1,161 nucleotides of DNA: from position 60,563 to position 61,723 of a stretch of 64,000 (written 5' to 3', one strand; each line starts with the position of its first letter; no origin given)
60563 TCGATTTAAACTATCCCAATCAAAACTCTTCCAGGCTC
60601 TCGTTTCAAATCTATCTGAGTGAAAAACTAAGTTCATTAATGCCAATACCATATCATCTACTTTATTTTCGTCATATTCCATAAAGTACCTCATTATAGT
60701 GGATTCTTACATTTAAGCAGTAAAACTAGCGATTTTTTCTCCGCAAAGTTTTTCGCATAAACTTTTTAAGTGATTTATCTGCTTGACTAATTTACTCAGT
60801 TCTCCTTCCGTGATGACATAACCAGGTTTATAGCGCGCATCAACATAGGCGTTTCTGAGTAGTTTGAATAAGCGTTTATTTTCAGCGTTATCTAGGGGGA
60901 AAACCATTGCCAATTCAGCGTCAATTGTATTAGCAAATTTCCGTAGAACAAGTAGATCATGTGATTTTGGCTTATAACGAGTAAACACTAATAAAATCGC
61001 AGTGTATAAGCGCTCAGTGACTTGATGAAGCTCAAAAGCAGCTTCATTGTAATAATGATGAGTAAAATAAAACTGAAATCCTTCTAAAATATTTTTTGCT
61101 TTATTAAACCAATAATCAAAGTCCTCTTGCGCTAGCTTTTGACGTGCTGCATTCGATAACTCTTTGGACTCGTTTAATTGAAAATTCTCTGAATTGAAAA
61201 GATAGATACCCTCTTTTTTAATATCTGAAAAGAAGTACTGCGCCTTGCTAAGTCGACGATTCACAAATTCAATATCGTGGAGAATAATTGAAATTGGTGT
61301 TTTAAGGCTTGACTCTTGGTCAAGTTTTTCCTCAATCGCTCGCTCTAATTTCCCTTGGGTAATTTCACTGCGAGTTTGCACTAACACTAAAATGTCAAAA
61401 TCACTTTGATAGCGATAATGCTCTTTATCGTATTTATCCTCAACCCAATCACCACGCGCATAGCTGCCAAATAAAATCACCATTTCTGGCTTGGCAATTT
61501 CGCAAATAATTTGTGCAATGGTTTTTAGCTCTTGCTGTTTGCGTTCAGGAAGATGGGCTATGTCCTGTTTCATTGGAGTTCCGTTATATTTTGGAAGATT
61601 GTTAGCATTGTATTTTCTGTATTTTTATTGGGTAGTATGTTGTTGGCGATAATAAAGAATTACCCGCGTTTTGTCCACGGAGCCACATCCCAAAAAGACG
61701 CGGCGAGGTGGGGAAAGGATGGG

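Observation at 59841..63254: A candidate uncharacterised defence module: NTase-HEPN-like protein, small protein and membrane protein, next to a PD-(D/E)xK-tailed 501-aa protein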

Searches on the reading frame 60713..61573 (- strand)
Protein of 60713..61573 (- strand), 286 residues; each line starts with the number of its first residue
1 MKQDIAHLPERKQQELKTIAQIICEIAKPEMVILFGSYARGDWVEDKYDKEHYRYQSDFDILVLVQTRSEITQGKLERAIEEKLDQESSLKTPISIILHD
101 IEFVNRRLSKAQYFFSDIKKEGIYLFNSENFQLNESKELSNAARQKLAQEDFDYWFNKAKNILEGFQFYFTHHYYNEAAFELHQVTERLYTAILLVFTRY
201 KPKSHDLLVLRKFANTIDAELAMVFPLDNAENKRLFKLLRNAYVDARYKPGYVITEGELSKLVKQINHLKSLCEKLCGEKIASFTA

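Call 4: search_protein_families(library=pfam, proteins=[window:60713-61573:-], max_evalue=0.1)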
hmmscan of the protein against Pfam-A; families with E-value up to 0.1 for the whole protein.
window:60713-61573:- (286 aa): 4 families
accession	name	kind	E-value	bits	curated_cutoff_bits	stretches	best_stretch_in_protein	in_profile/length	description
PF05168.19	HEPN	-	2.9e-12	47.2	22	1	154-275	3-116/117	HEPN domain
PF01909.29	NTP_transf_2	-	3.2e-08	34.3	21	1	16-87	1-63/93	Nucleotidyltransferase domain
PF18765.7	Polbeta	-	2.3e-07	31.3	26.9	1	18-128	2-90/93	Polymerase beta, Nucleotidyltransferase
PF10792.14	DUF2605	-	0.02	15.3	25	1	150-175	16-41/96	Protein of unknown function (DUF2605)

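Call 5: search_protein_families(library=padloc, proteins=[window:60713-61573:-], max_evalue=0.1)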
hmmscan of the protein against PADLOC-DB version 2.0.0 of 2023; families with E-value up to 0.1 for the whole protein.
window:60713-61573:- (286 aa): 6 families
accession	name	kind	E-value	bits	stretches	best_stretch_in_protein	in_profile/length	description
PDLC04903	PDC-S09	-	2e-08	32.5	1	31-124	28-107/108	-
PDLC04902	PDC-S09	-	0.0007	17.9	1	22-90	14-74/97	-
PDLC04907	PDC-S09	-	0.0018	16.4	1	7-69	5-57/114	-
PDLC04778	PDC-M70A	-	0.0021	15.5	1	5-93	22-100/355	-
PDLC04369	PDC-M05A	-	0.0034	15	1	7-87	83-151/201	-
PDLC04904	PDC-S09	-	0.0037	15.4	1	13-87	9-74/104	-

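Call 6: search_protein_families(library=ncbifam, proteins=[window:60713-61573:-], max_evalue=0.1)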
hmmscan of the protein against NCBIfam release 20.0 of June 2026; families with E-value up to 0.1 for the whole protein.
window:60713-61573:- (286 aa): 1 family
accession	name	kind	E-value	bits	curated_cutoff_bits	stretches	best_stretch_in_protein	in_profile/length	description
NF047752.1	MntA_antitoxin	equivalog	0.00013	21.8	60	1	27-87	5-56/106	type VII toxin-antitoxin system MntA family adenylyltransferase antitoxin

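Call 9: find_encoding_contigs(protein=window:60713-61573:-, flank=10000, max_places=10)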
Protein window:60713-61573:- (286 aa): no gene with exactly this product is on record in the collection.

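Call 10: find_homologous_proteins(query=window:60713-61573:-)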
Query window:60713-61573:- (286 aa): 2430 proteins with E <= 0.001 among 3367 candidates; the best 120 are listed.
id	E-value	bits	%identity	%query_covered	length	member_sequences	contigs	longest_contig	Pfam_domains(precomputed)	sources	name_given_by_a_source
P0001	2.3e-185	632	100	100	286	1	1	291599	PF18765.8,PF05168.20,PF01909.30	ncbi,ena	-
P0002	2.7e-158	543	87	99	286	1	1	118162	PF18765.8,PF05168.20,PF01909.30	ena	-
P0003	2.1e-155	534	85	100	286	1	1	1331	PF18765.8,PF05168.20,PF01909.30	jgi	jgi:predicted nucleotidyltransferase/HEPN domain-containing protein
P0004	1.3e-153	528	84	100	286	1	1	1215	PF18765.8,PF05168.20,PF01909.30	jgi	jgi:uncharacterized protein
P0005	7.9e-152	522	84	99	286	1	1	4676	PF18765.8,PF05168.20,PF01909.30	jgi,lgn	-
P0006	1.1e-149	515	81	100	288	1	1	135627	PF18765.8,PF05168.20,PF01909.30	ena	-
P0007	1.0e-148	512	81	100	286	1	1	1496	PF18765.8,PF05168.20,PF01909.30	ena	-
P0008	1.1e-144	499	80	100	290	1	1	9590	PF18765.8,PF05168.20,PF01909.30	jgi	jgi:predicted nucleotidyltransferase/HEPN domain-containing protein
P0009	5.6e-144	496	80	99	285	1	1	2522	PF18765.8,PF05168.20,PF01909.30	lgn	-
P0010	2.0e-141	488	79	100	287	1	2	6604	PF18765.8,PF05168.20,PF01909.30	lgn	-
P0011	1.4e-140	485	78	100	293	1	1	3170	PF18765.8,PF05168.20,PF01909.30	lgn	-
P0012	5.0e-125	434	71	100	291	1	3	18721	PF18765.8,PF05168.20,PF01909.30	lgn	-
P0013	4.9e-122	424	69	100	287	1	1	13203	PF18765.8,PF05168.20,PF01909.30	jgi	jgi:predicted nucleotidyltransferase/HEPN domain-containing protein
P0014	4.6e-117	408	66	99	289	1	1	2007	PF18765.8,PF05168.20,PF01909.30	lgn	-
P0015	1.4e-116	407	66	100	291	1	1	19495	PF18765.8,PF05168.20,PF01909.30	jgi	jgi:predicted nucleotidyltransferase/HEPN domain-containing protein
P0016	5.9e-115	401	64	100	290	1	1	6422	PF18765.8,PF05168.20,PF01909.30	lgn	-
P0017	7.2e-115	401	64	100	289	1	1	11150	PF18765.8,PF05168.20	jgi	jgi:uncharacterized protein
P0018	7.7e-114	398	62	100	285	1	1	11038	PF18765.8,PF05168.20,PF01909.30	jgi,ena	-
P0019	1.1e-113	397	63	99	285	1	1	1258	PF18765.8,PF05168.20,PF01909.30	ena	-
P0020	1.4e-111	390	62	100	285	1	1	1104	PF18765.8,PF05168.20,PF01909.30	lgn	-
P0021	1.6e-111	390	62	99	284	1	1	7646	PF18765.8,PF05168.20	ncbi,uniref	ncbi:MAG: HEPN domain-containing protein [Legionella sp.]|uniref:HEPN domain-containing protein n=1 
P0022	2.0e-111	390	63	99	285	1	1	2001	PF18765.8,PF05168.20,PF01909.30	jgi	-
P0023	2.2e-111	390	62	100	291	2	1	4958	PF18765.8,PF05168.20,PF01909.30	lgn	-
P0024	2.4e-111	389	63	99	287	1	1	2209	PF18765.8,PF05168.20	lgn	-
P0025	2.5e-111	389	62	99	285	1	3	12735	PF18765.8,PF05168.20,PF01909.30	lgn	-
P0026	4.6e-111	388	62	99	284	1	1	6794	PF18765.8,PF05168.20,PF01909.30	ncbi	-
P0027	1.3e-110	387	61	100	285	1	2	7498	PF18765.8,PF05168.20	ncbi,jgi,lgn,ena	-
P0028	1.9e-110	386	62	99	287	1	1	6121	PF05168.20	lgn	-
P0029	2.7e-110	386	62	99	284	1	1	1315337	PF18765.8,PF05168.20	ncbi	-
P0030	3.9e-110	385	61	99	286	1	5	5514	PF18765.8,PF05168.20,PF01909.30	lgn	-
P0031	5.0e-110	385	61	100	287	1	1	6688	PF18765.8,PF05168.20,PF01909.30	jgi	jgi:uncharacterized protein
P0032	1.0e-109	384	62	99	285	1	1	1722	PF18765.8,PF05168.20,PF01909.30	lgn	-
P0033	1.0e-109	384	62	99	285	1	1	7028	PF18765.8,PF05168.20,PF01909.30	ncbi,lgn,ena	-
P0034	1.3e-109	384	61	100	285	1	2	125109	PF18765.8,PF05168.20,PF01909.30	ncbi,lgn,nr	ncbi:MAG TPA: HEPN domain-containing protein [Gammaproteobacteria bacterium]|nr:HEPN domain-containi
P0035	1.6e-109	383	62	99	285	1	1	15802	PF18765.8,PF05168.20,PF01909.30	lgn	-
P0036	1.9e-109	383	62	99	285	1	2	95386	PF18765.8,PF05168.20,PF01909.30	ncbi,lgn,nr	ncbi:MAG TPA: HEPN domain-containing protein [Gammaproteobacteria bacterium]|nr:HEPN domain-containi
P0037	2.1e-109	383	60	100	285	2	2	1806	PF18765.8,PF05168.20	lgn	-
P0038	3.6e-109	382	59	99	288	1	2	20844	PF18765.8,PF05168.20,PF01909.30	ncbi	-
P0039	3.7e-109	382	62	100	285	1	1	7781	PF18765.8,PF05168.20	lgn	-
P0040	4.5e-109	382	62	100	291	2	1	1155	PF18765.8,PF05168.20,PF01909.30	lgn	-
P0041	4.6e-109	382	62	100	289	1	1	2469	PF18765.8,PF05168.20,PF01909.30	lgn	-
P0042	8.3e-109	381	63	99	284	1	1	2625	PF18765.8,PF05168.20,PF01909.30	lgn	-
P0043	1.3e-108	380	61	99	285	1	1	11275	PF18765.8,PF05168.20,PF01909.30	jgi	jgi:uncharacterized protein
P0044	2.5e-108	380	59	99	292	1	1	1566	PF18765.8,PF05168.20,PF01909.30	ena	-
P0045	4.4e-108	379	61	100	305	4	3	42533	PF05168.20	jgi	jgi:uncharacterized protein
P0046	4.9e-108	379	61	99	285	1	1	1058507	PF18765.8,PF05168.20,PF01909.30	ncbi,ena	-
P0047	6.3e-108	378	63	99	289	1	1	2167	PF18765.8,PF05168.20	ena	-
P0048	2.9e-107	376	62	100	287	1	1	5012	PF05168.20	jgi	-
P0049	8.2e-107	375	60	100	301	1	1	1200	PF18765.8,PF05168.20,PF01909.30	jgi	jgi:uncharacterized protein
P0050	9.2e-107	374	60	100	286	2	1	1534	PF18765.8,PF05168.20,PF01909.30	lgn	-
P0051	1.9e-106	373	60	100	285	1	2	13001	PF18765.8,PF05168.20,PF01909.30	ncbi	-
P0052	1.9e-106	373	60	100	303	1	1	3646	PF18765.8,PF05168.20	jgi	-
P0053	2.1e-106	373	59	100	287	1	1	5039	PF18765.8,PF05168.20,PF01909.30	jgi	jgi:HEPN domain-containing protein/predicted nucleotidyltransferase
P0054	3.1e-106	373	61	99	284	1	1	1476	PF18765.8,PF05168.20,PF01909.30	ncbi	-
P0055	4.7e-106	372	59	99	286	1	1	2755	PF18765.8,PF05168.20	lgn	-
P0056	5.0e-106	372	60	99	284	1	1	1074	PF18765.8,PF05168.20,PF01909.30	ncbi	-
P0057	6.2e-106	372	60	100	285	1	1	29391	PF18765.8,PF05168.20,PF01909.30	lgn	-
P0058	7.5e-106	371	60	100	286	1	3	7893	PF18765.8,PF05168.20,PF01909.30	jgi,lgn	-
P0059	9.4e-106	371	62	100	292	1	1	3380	PF18765.8,PF05168.20,PF01909.30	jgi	-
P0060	1.1e-105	371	60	100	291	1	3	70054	PF18765.8,PF05168.20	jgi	jgi:uncharacterized protein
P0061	1.9e-105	370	61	99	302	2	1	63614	PF18765.8,PF05168.20,PF01909.30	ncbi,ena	-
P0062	2.2e-105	370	60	99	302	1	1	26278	PF18765.8,PF05168.20,PF01909.30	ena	-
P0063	2.3e-105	370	61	100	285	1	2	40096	PF05168.20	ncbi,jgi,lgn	-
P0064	4.6e-105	369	59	100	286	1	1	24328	PF18765.8,PF05168.20,PF01909.30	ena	-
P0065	9.1e-105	368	60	99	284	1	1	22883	PF18765.8,PF05168.20,PF01909.30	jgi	jgi:uncharacterized protein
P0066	1.1e-104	368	61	99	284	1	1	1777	PF18765.8,PF05168.20,PF01909.30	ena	-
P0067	1.1e-104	368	59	99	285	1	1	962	PF18765.8,PF05168.20,PF01909.30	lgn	-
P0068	1.1e-104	368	59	99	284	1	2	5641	PF18765.8,PF05168.20,PF01909.30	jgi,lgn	-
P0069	1.2e-104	367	60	99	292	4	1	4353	PF18765.8,PF05168.20,PF01909.30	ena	-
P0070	1.8e-104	367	58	100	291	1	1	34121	PF18765.8,PF05168.20,PF01909.30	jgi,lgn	jgi:predicted nucleotidyltransferase/HEPN domain-containing protein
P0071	3.1e-104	366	59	100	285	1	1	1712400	PF18765.8,PF05168.20,PF01909.30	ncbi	ncbi:MAG: HEPN domain-containing protein [Gammaproteobacteria bacterium]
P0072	4.3e-104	366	59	100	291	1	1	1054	PF18765.8,PF05168.20,PF01909.30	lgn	-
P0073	4.7e-104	366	59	100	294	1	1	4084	PF18765.8,PF05168.20,PF01909.30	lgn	-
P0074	6.7e-104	365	58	100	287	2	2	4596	PF18765.8,PF05168.20,PF01909.30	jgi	jgi:HEPN domain-containing protein/predicted nucleotidyltransferase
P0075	9.7e-104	364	59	98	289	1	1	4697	PF18765.8,PF05168.20,PF01909.30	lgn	-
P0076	1.4e-103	364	59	100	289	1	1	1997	PF18765.8,PF05168.20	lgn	-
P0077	2.0e-103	363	58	100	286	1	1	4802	PF18765.8,PF05168.20,PF01909.30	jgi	jgi:predicted nucleotidyltransferase/HEPN domain-containing protein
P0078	2.8e-103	363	57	99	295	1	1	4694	PF18765.8,PF05168.20,PF01909.30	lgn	-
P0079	2.8e-103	363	59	100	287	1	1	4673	PF18765.8,PF05168.20,PF01909.30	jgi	-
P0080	5.0e-103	362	60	100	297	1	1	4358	PF18765.8,PF05168.20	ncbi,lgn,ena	-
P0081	5.2e-103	362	59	98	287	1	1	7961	PF18765.8,PF05168.20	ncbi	-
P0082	1.2e-102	361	59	100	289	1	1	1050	PF18765.8,PF05168.20,PF01909.30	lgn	-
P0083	1.5e-102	361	57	100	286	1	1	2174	PF18765.8,PF05168.20,PF01909.30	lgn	-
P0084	2.3e-102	360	57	99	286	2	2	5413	PF18765.8,PF05168.20,PF01909.30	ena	-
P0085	2.5e-102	360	60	100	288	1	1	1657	PF18765.8,PF05168.20,PF01909.30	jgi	-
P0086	5.2e-102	359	57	100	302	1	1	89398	PF18765.8,PF05168.20,PF01909.30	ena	-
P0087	3.3e-101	356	57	100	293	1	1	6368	PF18765.8,PF05168.20,PF01909.30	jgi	-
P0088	3.8e-101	356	56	99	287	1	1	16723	PF18765.8,PF05168.20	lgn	-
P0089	8.9e-101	355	59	99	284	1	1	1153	PF18765.8,PF05168.20,PF01909.30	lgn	-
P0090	1.3e-100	354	58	99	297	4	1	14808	PF18765.8,PF05168.20,PF01909.30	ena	-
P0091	1.6e-100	354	60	93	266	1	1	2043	PF05168.20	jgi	-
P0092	2.6e-100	353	58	100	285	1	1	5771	PF18765.8,PF05168.20,PF01909.30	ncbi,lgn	ncbi:MAG: HEPN domain-containing protein [Pseudomonadota bacterium]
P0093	2.9e-100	353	58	99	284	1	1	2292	PF18765.8,PF05168.20,PF01909.30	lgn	-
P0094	3.0e-100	353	58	99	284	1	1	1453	PF18765.8,PF05168.20,PF01909.30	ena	-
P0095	3.5e-100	353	57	99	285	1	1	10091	PF18765.8,PF05168.20,PF01909.30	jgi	-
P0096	1.2e-99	351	59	99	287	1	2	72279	PF18765.8,PF05168.20,PF01909.30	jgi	jgi:predicted nucleotidyltransferase/HEPN domain-containing protein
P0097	1.7e-99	351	56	100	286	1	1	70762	PF18765.8,PF05168.20,PF01909.30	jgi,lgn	jgi:predicted nucleotidyltransferase/HEPN domain-containing protein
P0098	4.8e-99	349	56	99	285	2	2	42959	PF05168.20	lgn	-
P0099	6.2e-99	349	57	99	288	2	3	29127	PF18765.8,PF05168.20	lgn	-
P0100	6.5e-99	349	58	98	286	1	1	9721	PF05168.20,PF01909.30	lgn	-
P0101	6.7e-99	349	57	99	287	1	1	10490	PF18765.8,PF05168.20,PF01909.30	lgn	-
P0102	2.9e-98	347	55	99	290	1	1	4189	PF18765.8,PF05168.20,PF01909.30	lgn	-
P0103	5.0e-98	346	58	100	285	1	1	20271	PF18765.8,PF05168.20,PF01909.30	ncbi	ncbi:MAG: HEPN domain-containing protein [Pseudomonadota bacterium]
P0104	6.0e-98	346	58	100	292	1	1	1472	PF18765.8,PF05168.20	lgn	-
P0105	1.1e-97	345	56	99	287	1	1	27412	PF18765.8,PF05168.20,PF01909.30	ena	-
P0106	2.3e-97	344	58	100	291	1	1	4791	PF18765.8,PF05168.20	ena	-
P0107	5.4e-97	342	56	99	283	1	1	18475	PF18765.8,PF05168.20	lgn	-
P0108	7.7e-97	342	55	98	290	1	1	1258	PF18765.8,PF05168.20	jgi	jgi:predicted nucleotidyltransferase/HEPN domain-containing protein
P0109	1.6e-96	341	55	99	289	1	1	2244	PF18765.8,PF05168.20,PF01909.30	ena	-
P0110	2.6e-96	340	56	99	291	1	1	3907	PF18765.8,PF05168.20,PF01909.30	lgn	-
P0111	5.2e-96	339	56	100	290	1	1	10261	PF18765.8,PF05168.20,PF01909.30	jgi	-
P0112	6.4e-96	339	57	99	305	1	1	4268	PF18765.8,PF05168.20,PF01909.30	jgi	-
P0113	1.0e-95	338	56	99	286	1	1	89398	PF18765.8,PF05168.20,PF01909.30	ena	-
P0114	1.1e-95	338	56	99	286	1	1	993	PF18765.8,PF05168.20,PF01909.30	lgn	-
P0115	1.3e-95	338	55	99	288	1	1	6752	PF05168.20,PF01909.30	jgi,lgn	-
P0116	4.0e-95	336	56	99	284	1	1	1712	PF18765.8,PF05168.20,PF01909.30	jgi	-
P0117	5.5e-95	336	54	100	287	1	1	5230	PF18765.8,PF05168.20,PF01909.30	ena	-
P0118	6.0e-95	336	55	100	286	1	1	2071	PF18765.8,PF05168.20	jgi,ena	-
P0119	1.1e-94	335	55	99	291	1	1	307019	PF18765.8,PF05168.20,PF01909.30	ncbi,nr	ncbi:MAG TPA: HEPN domain-containing protein [Gammaproteobacteria bacterium]|nr:HEPN domain-containi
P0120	1.4e-94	334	55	99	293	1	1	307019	PF18765.8,PF05168.20,PF01909.30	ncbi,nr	ncbi:MAG TPA: HEPN domain-containing protein [Gammaproteobacteria bacterium]|nr:HEPN domain-containi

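Call 11: find_encoding_contigs(protein=P0001, flank=10000, max_places=3)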
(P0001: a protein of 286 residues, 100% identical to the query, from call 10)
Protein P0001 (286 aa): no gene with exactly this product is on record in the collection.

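Call 12: find_encoding_contigs(protein=P0002, flank=8000, max_places=3)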
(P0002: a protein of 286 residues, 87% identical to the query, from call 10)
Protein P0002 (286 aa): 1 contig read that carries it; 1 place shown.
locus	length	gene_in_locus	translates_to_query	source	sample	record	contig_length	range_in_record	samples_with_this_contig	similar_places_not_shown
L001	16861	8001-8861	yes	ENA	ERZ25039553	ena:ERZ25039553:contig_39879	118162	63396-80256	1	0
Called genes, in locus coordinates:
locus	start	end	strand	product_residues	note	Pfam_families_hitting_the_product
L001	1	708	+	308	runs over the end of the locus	PF01063:Aminotran_4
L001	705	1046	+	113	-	PF00682:HMGL-like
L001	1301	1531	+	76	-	PF00682:HMGL-like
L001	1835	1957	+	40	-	-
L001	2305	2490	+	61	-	PF00330:Aconitase (weak)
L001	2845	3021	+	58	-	PF00330:Aconitase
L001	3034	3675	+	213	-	PF00330:Aconitase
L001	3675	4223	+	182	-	PF00694:Aconitase_C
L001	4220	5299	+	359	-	PF00180:Iso_dh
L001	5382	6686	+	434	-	PF07690:MFS_1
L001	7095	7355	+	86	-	-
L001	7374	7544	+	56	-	-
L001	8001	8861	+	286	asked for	PF01909:NTP_transf_2 (weak), PF18765:Polbeta (weak), PF05168:HEPN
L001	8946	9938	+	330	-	PF14261:DUF4351 (faint)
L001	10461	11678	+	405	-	-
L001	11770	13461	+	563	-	-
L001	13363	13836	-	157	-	-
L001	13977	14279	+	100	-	PF01381:HTH_3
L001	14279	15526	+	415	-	PF13657:Couple_hipA, PF07804:HipA_C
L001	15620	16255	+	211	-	PF02677:QueH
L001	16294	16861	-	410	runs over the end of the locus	PF13173:AAA_14, PF13635:DUF4143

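Call 13: find_encoding_contigs(protein=P0006, flank=8000, max_places=3)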
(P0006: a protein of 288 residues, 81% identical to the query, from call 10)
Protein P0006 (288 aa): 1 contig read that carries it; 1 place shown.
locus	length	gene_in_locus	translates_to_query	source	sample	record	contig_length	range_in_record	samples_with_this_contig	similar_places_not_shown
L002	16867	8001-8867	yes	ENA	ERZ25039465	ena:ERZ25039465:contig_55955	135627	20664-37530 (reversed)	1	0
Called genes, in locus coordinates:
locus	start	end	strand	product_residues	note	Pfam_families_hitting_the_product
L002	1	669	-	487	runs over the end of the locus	PF00023:Ank (faint), PF12796:Ank_2, PF13606:Ank_3 (faint), PF13637:Ank_4 (faint), PF13857:Ank_5 (faint), PF27266:CBUA0006_C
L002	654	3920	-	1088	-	PF00069:Pkinase, PF07714:PK_Tyr_Ser-Thr, PF06293:Kdo (faint), PF00069:Pkinase, PF07714:PK_Tyr_Ser-Thr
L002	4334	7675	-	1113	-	PF00069:Pkinase, PF07714:PK_Tyr_Ser-Thr, PF17667:Pkinase_fungal (weak), PF00644:PARP (weak), PF08238:Sel1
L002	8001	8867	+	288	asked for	PF01909:NTP_transf_2 (weak), PF18765:Polbeta (weak), PF05168:HEPN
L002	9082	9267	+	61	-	-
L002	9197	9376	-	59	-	PF02599:CsrA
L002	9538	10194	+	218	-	PF01381:HTH_3 (weak), PF13443:HTH_26, PF00717:Peptidase_S24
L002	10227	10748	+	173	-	-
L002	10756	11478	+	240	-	PF02592:Vut_1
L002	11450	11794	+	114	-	PF07883:Cupin_2 (weak)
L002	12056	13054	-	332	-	-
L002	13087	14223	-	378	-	PF03743:TrbI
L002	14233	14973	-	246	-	PF03524:CagX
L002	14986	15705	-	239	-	PF04335:VirB8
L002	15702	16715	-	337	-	PF04610:TrbL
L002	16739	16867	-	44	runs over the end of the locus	-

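Call 20: search_solved_structures(query=window:60713-61573:-, max_evalue=0.01)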
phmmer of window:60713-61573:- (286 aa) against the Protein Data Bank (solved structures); distinct sequences matched with E-value up to 0.01: 1.
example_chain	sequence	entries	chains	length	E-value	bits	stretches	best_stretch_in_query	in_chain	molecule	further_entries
4nqf_A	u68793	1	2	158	2e-14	56.8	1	145-282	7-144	Nucleotidyltransferase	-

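Call 60: search_solved_structures(query=A7, max_evalue=0.01, show_alignments=3)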
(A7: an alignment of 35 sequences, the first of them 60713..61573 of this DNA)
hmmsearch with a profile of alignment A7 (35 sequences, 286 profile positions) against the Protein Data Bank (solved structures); distinct sequences matched with E-value up to 0.01: 1.
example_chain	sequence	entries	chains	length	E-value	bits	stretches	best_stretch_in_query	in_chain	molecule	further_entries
4nqf_A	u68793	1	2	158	1.8e-29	106.2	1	139-284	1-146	Nucleotidyltransferase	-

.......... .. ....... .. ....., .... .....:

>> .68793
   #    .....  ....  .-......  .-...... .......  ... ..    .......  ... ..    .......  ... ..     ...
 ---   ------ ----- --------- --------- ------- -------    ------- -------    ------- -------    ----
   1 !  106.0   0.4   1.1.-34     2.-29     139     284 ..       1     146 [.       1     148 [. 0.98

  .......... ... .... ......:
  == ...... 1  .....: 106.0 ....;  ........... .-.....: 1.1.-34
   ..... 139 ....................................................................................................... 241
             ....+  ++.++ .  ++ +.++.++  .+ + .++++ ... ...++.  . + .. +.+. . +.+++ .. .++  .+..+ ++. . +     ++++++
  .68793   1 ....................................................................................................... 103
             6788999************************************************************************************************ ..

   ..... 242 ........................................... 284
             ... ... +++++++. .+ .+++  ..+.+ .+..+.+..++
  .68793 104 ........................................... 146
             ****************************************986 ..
